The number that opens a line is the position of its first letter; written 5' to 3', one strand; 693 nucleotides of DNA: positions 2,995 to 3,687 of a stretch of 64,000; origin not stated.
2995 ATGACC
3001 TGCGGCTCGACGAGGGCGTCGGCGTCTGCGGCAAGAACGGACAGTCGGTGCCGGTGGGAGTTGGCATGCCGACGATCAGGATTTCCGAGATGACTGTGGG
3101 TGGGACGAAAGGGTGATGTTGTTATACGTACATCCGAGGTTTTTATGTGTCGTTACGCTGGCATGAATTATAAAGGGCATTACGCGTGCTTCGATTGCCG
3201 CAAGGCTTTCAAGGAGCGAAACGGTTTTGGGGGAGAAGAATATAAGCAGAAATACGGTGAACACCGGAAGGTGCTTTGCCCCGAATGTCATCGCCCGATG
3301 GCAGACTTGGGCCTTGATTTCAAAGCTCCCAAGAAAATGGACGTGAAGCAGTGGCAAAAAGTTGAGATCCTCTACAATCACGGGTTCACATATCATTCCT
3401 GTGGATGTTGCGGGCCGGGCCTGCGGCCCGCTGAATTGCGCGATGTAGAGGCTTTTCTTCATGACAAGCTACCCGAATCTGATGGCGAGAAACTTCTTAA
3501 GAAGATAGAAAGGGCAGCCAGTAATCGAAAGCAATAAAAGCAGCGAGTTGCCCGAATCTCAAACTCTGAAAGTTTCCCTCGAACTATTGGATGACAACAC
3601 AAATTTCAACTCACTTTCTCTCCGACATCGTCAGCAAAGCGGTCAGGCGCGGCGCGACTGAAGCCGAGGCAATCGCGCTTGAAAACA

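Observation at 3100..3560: Low-GC Cys-rich zinc-ribbon ORF inserted exactly between tldD and pmbA (tldE)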

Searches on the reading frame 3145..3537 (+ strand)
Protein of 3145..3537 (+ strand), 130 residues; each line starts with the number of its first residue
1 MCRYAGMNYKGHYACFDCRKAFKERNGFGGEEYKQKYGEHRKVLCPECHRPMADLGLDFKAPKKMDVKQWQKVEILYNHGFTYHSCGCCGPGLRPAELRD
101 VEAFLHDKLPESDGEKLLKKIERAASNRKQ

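Call 4: search_protein_families(library=pfam, proteins=[window:3145-3537:+], max_evalue=1)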
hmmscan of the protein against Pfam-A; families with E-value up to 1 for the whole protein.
window:3145-3537:+ (130 aa): 2 families
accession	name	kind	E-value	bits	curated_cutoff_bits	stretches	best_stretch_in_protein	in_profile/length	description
PF18551.6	TackOD1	-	0.068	13.2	32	1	31-65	113-147/188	Thaumarchaeal output domain 1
PF18439.7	zf_UBZ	-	0.15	12.2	25.6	0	43-53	3-13/32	Ubiquitin-Binding Zinc Finger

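Call 5: search_protein_families(library=ncbifam, proteins=[window:3145-3537:+], max_evalue=1)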
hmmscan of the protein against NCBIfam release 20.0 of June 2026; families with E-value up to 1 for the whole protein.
window:3145-3537:+ (130 aa): 0 families

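Call 6: find_homologous_proteins(query=window:3145-3537:+, max_evalue=0.01)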
Query window:3145-3537:+ (130 aa): 229 proteins with E <= 0.01 among 235 candidates; the best 120 are listed.
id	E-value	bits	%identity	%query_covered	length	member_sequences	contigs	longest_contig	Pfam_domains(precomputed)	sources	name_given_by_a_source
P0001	2.8e-82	292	100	95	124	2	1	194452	-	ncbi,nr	ncbi:MAG TPA: hypothetical protein VFD58_19125 [Blastocatellia bacterium]|nr:hypothetical protein [B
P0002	8.0e-47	177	60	100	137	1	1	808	-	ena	-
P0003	4.4e-46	175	63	98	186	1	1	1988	-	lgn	-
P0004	8.4e-46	174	59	100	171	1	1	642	-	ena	-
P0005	4.6e-45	171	60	99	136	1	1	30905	-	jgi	jgi:hypothetical protein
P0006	3.8e-44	168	63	94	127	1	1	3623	-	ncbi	-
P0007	1.5e-43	166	64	92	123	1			-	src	-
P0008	4.7e-43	165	58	100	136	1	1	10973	-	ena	-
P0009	1.3e-42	163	60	98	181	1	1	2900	-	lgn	-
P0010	4.0e-42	162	59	93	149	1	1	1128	-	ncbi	-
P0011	8.8e-42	161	56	99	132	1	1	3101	-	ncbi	-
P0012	9.6e-42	160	58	93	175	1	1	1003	-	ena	-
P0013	1.1e-41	160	58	93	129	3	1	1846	-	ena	-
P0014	1.6e-41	160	58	99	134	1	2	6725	-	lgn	-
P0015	5.9e-41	158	59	93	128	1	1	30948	-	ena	-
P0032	1.9e-39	153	59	91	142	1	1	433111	-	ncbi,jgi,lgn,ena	jgi:hypothetical protein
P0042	1.9e-38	150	53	100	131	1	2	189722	-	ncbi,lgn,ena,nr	ncbi:MAG: hypothetical protein H6722_21285 [Sandaracinus sp.]|nr:hypothetical protein [Sandaracinus 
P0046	9.2e-37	144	58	88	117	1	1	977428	-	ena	-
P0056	3.1e-35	139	58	83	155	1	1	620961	-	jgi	jgi:hypothetical protein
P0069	2.9e-32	130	50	99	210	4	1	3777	-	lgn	-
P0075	9.8e-32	128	53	93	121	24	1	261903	-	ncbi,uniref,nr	ncbi:hypothetical protein [Paenibacillus illinoisensis]|uniref:hypothetical protein n=1 Tax=Paenibac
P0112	1.3e-28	118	43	98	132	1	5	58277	-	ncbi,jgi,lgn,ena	ncbi:MAG: hypothetical protein ACKVH8_21050 [Pirellulales bacterium]|jgi:hypothetical protein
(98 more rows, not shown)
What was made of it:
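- On Uncharacterised MCRY/DFKAP/CGC zinc-ribbon family: E-values of 1e-28 to 1e-47 over 91-100% of the query (call 6).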

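Call 8: find_encoding_contigs(protein=P0042, flank=6000, max_places=3)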
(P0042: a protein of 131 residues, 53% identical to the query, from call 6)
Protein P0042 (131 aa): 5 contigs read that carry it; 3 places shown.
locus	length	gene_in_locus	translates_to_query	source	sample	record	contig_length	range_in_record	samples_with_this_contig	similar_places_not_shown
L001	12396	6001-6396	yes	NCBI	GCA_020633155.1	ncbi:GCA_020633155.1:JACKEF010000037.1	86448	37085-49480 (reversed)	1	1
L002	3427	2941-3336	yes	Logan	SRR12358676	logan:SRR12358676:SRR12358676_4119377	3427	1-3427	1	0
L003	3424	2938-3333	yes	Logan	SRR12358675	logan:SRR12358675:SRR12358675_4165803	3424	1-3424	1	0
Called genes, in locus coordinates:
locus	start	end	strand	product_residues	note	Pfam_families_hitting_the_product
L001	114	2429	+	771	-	-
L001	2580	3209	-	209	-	-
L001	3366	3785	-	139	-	PF01124:MAPEG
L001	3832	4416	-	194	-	PF00027:cNMP_binding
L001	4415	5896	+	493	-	PF01409:tRNA-synt_2d, PF03147:FDX-ACB (weak)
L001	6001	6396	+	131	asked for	-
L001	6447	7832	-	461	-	PF13581:HATPase_c_2 (weak), PF02518:HATPase_c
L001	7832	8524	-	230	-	PF00072:Response_reg, PF00486:Trans_reg_C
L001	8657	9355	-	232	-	PF16231:DUF4890 (faint), PF07813:LTXXQ (faint)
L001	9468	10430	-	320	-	PF00515:TPR_1 (faint), PF07719:TPR_2 (faint), PF13414:TPR_11 (faint), PF13432:TPR_16 (weak)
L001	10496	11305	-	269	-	PF07719:TPR_2 (faint), PF13432:TPR_16 (weak)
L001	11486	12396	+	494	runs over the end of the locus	PF00092:VWA, PF25106:VWA_4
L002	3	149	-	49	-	?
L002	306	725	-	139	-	PF01124:MAPEG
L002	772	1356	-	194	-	PF00027:cNMP_binding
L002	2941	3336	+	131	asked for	-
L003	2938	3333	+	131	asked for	-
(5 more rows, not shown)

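Call 9: find_encoding_contigs(protein=P0075, flank=6000, max_places=3)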
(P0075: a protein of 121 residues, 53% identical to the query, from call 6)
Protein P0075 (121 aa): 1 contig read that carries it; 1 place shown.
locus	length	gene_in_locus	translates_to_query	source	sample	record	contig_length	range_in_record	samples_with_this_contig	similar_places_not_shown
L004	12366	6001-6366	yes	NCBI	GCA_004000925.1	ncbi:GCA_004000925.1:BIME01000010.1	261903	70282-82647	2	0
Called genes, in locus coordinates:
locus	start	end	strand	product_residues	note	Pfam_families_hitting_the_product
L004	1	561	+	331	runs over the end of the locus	PF01073:3Beta_HSD, PF01370:Epimerase, PF02719:Polysacc_synt_2 (weak), PF04321:RmlD_sub_bind, PF05368:NmrA, PF13460:NAD_binding_10, PF16363:GDP_Man_Dehyd, PF07993:NAD_binding_4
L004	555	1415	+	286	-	PF00753:Lactamase_B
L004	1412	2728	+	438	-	PF00501:AMP-binding (weak)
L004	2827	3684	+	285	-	PF00106:adh_short, PF01370:Epimerase (faint), PF08659:KR, PF13561:adh_short_C2, PF16363:GDP_Man_Dehyd (faint), PF08643:DUF1776 (weak)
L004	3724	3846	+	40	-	-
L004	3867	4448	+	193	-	PF01965:DJ-1_PfpI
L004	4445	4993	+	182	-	PF13302:Acetyltransf_3, PF13420:Acetyltransf_4, PF13527:Acetyltransf_9 (weak), PF00583:Acetyltransf_1, PF13673:Acetyltransf_10, PF13508:Acetyltransf_7, PF08445:FR47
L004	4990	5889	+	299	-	PF00069:Pkinase (faint)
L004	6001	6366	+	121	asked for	-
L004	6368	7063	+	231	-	-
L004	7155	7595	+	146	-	-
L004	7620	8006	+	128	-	-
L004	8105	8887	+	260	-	PF01177:Asp_Glu_race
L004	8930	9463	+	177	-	PF00300:His_Phos_1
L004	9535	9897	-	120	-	PF04241:DUF423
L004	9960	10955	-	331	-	PF00485:PRK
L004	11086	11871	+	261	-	PF13030:DUF3891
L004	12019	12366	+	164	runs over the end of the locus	PF00293:NUDIX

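Call 10: find_encoding_contigs(protein=P0032, flank=6000, max_places=3)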
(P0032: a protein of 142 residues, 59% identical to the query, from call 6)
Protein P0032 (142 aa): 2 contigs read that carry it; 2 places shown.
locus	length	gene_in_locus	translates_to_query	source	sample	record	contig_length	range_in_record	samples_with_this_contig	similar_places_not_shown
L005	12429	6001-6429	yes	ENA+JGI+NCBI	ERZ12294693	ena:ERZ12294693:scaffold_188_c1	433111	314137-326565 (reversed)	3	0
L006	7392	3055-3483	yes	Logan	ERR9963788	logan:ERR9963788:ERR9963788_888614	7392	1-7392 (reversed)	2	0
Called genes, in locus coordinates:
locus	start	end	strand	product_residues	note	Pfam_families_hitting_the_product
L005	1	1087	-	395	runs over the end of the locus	-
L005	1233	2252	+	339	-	PF00535:Glycos_transf_2, PF13641:Glyco_tranf_2_3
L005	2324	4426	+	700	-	PF08497:Radical_SAM_N, PF04055:Radical_SAM, PF11842:DUF3362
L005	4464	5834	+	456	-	-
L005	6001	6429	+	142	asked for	-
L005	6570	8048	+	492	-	PF01189:Methyltr_RsmB-F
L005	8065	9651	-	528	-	PF00361:Proton_antipo_M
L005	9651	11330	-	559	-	PF00361:Proton_antipo_M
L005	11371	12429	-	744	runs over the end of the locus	PF00662:Proton_antipo_N, PF00361:Proton_antipo_M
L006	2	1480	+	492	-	?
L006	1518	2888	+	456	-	-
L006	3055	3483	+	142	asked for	-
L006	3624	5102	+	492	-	PF01189:Methyltr_RsmB-F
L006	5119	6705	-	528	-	PF00361:Proton_antipo_M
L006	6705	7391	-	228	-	?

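Call 12: search_protein_representatives(protein=window:3145-3537:+)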
Query: 130 residues. Proteins with E-value up to 0.001 (for the whole library): 928; up to 1e-10: 298; up to 1e-30: 7. The best 150 are listed.
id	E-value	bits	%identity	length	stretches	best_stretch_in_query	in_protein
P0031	5.5e-40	153.1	57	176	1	1-129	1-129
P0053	1.7e-36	141.8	51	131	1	1-126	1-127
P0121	3.9e-36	140.6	54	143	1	1-126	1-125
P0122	2.0e-35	138.3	50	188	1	1-125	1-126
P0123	2.3e-34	134.9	50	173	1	1-129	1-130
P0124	7.4e-32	126.7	52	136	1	1-129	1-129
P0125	8.8e-31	123.3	56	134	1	1-120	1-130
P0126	1.3e-30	122.8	44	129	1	1-122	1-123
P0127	2.6e-30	121.7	53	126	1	2-122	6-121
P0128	7.3e-30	120.3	49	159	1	1-116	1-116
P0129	1.6e-29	119.2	51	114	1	1-105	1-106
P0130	3.6e-28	114.8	52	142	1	1-121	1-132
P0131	4.0e-28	114.6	48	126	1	1-123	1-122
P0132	2.1e-27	112.3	51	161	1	1-113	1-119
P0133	2.5e-27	112.0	50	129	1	11-124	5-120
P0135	1.7e-26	109.4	55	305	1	1-110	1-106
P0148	1.1e-24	103.5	43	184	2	32-108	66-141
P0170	1.8e-22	96.3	46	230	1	1-123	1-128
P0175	8.2e-22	94.2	44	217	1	1-111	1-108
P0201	7.3e-20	87.9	45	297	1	1-104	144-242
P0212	5.9e-19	84.9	43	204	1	2-110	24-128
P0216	7.6e-19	84.6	50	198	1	1-105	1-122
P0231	3.0e-18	82.7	48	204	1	8-121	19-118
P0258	8.9e-17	77.9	42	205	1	1-99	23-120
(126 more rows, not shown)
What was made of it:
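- On Uncharacterised MCRY/DFKAP/CGC zinc-ribbon family: There are 928 clusters at 50% identity (call 12).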

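Call 15: find_related_loci(query=A1, collection=genome_contigs, flank=6000)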
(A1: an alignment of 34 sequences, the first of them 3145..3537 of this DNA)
Query A1 (130 aa) in genome_contigs; peptide patterns used: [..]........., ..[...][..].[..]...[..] (x = any residue, [..] = any of these).
537 stretches matched a pattern; 470 encode a relative of the query (tblastn E <= 1e-3); the best 80 are kept; 80 distinct loci.
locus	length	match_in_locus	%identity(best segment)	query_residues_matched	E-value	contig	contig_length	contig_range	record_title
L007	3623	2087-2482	62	1-130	9e-49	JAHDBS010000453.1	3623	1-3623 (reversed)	MAG: Anaerolineales bacterium isolate MAG-116 RZ_65956, whole genome shotgun sequence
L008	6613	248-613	55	1-121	5e-43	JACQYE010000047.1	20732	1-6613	MAG: Chloroflexi bacterium isolate NC_groundwater_1533_Pr4_S-0.65um_58_9 SR1-18-Sp65_coassembly_scaffold_140467, whole g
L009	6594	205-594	55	1-128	4e-43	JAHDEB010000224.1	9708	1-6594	MAG: Chloroflexota bacterium isolate MAG-171 RZ_19826, whole genome shotgun sequence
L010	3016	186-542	55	1-123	9e-43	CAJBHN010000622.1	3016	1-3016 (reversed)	MAG: uncultured Myxococcales bacterium isolate Loc090402-4m_bin-0916 genome assembly, contig: bin-0916:0622/1274, whole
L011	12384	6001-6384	52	1-126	9e-42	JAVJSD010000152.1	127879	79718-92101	MAG: Pirellulaceae bacterium isolate G1-WW12-08 k141_109984, whole genome shotgun sequence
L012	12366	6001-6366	54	1-121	7e-41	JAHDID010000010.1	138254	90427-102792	MAG: Verrucomicrobia bacterium isolate MAG-85 RZ_327, whole genome shotgun sequence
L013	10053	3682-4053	52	1-120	9e-41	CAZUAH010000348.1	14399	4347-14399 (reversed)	MAG TPA_asm: uncultured Pirellulaceae bacterium isolate SRP077602_co5_269 genome assembly, contig: NODE_19282_length_143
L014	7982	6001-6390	55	1-128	4e-40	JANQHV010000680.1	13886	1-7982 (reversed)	MAG: SAR324 cluster bacterium isolate PL24a_bin.25 k99_1157425, whole genome shotgun sequence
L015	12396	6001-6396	50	1-123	2e-39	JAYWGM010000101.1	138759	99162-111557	MAG: Deinococcales bacterium isolate GLR21_GL16_DN_2_metabat_58 GLR21_GL16_DN_2_metabat_58_100, whole genome shotgun seq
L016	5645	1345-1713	50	1-122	1e-39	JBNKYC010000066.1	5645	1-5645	MAG: Polyangiaceae bacterium isolate D1D2.bin.32.orig k141_1249222, whole genome shotgun sequence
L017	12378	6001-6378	54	1-128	1e-38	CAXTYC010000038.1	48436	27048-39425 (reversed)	MAG TPA_asm: uncultured Chroococcidiopsis sp. isolate public_SRR1531569_metawrap_bin.6 genome assembly, contig: public_S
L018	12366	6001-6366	55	1-125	2e-38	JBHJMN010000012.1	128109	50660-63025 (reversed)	Paenibacillus elgii strain KM_B45 1B45_contig_12, whole genome shotgun sequence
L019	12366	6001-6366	53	1-125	4e-37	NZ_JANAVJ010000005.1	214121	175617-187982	Paenibacillus sp. MZ04-78.2 NODE_5_length_214121_cov_247.033498, whole genome shotgun sequence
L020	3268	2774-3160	51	1-127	2e-37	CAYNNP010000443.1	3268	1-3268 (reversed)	MAG TPA_asm: uncultured Pirellulaceae bacterium isolate binchicken_co258_118 genome assembly, contig: NODE_24705_length_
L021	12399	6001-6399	47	1-128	6e-37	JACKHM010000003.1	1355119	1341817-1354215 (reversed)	MAG: Planctomycetaceae bacterium isolate HK-STAS-PLAN-18 HK-STAS-PLAN-18_3, whole genome shotgun sequence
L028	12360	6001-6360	52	1-121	8e-36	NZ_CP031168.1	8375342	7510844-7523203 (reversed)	Paenibacillus sp. H1-7 chromosome, complete genome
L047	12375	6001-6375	50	1-121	2e-33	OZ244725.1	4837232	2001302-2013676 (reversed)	MAG: Pyrinomonadaceae bacterium isolate 7651e387-dc64-44e5-bcba-2ed70fff98b0 genome assembly, chromosome: 1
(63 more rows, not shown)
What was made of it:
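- Identity is high (45-64%) across phyla and the distribution is patchy (calls 6, 15).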

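Call 16: search_solved_structures(query=A1, max_evalue=10)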
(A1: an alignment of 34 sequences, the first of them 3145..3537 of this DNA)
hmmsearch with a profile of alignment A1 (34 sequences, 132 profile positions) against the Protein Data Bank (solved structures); distinct sequences matched with E-value up to 10: 16.
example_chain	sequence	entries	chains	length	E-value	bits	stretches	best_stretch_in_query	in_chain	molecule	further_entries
2i13_A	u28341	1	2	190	2e-08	37.5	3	7-55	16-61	Aart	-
1mey_C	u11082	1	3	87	0.0011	22.2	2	8-53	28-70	CONSENSUS ZINC FINGER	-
5yel_A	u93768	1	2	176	0.0035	20.5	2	7-53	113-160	Transcriptional repressor CTCF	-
2ct1_A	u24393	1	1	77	0.034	17.4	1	9-54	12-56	Transcriptional repressor CTCF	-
1x6h_A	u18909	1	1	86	0.053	16.7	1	8-53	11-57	Transcriptional repressor CTCF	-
1x6e_A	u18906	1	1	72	0.11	15.7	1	7-53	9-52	Zinc finger protein 24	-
5k5l_E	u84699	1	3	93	0.13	15.5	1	11-54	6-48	Transcriptional repressor CTCF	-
2m0d_A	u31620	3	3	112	0.33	14.2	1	12-58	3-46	Zinc finger and BTB domain-containing protein 17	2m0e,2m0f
2cot_A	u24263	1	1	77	0.34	14.1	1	8-54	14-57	Zinc finger protein 435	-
2en4_A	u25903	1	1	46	0.63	13.2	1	9-33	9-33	Zinc finger protein 347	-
7mc1_A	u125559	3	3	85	0.77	13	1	12-57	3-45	Isoform 2 of Zinc finger and BTB domain-containing protein 17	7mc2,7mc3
2mn2_A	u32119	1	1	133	1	12.5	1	52-83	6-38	YmoB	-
2gqj_A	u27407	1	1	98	2.9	11.1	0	8-34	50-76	Zinc finger protein KIAA1196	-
2n25_A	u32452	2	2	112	3.2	11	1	11-55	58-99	Zinc finger and BTB domain-containing protein 17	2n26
2rsj_A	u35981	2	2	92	4.6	10.5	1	11-51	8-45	Zinc finger protein ZFAT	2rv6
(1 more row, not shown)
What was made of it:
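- Tried and rejected: I judged this compositional or convergent (call 16).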

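Call 21: predict_structure(alignment_id=A1)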
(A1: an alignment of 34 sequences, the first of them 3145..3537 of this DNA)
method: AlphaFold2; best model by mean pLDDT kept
length: 130 residues; sequences in the alignment: 34
mean_pLDDT: 81.1   pTM: 0.66
mean pLDDT of the five models: 81.1, 79.6, 79.4, 77.4, 75.7
residues with pLDDT >= 90: 47; 70-90: 52; 50-70: 29; < 50: 2
segments of 3 or more residues with pLDDT < 50: none
pLDDT, mean of each block of 10 residues (from residue 1): 65 94 69 55 89 90 95 92 71 78 83 85 87
secondary structure, 60 per line:
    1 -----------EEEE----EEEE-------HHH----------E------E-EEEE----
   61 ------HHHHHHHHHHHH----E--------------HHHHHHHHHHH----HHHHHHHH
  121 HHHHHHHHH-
elements in order: E12-15 E20-23 E53-56 H67-78 H98-108 H113-129
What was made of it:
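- Closest known: Generic Cys4 zinc-ribbon proteins. Same: Two CxxC knuckles on predicted beta-hairpins (call 21).
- Checked: AlphaFold2 predicts helices at 98-108 and 113-129, which is the charged tail (call 21).
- AF2 gives pLDDT 81 (call 21). It has a C-terminal helical or charged tail with pLDDT of only 78-87 (call 21).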

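Call 33: search_protein_families(library=pfam, proteins=[P0135, P0201, P0170, P0175, P0212, P0258, P0231, P0148, P0216, P0069], max_evalue=0.01)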
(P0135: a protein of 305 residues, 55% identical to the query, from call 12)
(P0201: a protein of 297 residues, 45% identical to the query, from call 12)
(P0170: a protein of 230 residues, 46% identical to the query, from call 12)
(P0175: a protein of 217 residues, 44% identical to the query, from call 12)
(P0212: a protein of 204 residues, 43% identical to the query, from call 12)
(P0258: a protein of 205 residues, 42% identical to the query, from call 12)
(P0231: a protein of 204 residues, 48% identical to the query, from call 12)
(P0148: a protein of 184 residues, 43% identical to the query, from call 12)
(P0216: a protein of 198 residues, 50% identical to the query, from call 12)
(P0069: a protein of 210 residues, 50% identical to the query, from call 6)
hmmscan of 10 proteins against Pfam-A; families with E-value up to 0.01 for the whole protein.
P0135 (305 aa): 3 families
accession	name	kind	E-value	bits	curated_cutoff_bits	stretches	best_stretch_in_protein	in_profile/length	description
PF13185.12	GAF_2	-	3.8e-06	27.6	28.6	1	173-276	2-102/136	GAF domain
PF01590.32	GAF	-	0.00089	20.2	22.4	1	174-275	1-100/133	GAF domain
PF13492.12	GAF_3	-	0.0085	16.9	27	0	175-275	2-93/129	GAF domain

P0201 (297 aa): 0 families

P0170 (230 aa): 0 families

P0175 (217 aa): 0 families

P0212 (204 aa): 0 families

P0258 (205 aa): 0 families

P0231 (204 aa): 0 families

P0148 (184 aa): 0 families

P0216 (198 aa): 0 families

P0069 (210 aa): 0 families
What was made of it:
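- Tried and rejected: The other longer members showed nothing (call 33).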

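Call 34: search_protein_families(library=phrogs, proteins=[window:3145-3537:+, P0075, P0112, P0148], max_evalue=0.1)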
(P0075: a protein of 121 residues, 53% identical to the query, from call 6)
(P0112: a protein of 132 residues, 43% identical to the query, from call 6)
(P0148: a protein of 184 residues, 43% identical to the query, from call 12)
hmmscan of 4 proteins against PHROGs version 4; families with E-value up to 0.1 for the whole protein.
window:3145-3537:+ (130 aa): 0 families

P0075 (121 aa): 1 family
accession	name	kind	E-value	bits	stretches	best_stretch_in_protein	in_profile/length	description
phrog_6417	-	other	0.055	14.4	1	14-49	8-36/68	translational regulator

P0112 (132 aa): 1 family
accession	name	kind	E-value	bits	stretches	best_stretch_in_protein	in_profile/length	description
phrog_30325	-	unknown function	0.0049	17.8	1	48-78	4-31/51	-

P0148 (184 aa): 1 family
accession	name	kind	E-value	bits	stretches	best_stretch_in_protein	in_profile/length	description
phrog_30325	-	unknown function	0.07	14.1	0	4-23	16-35/51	-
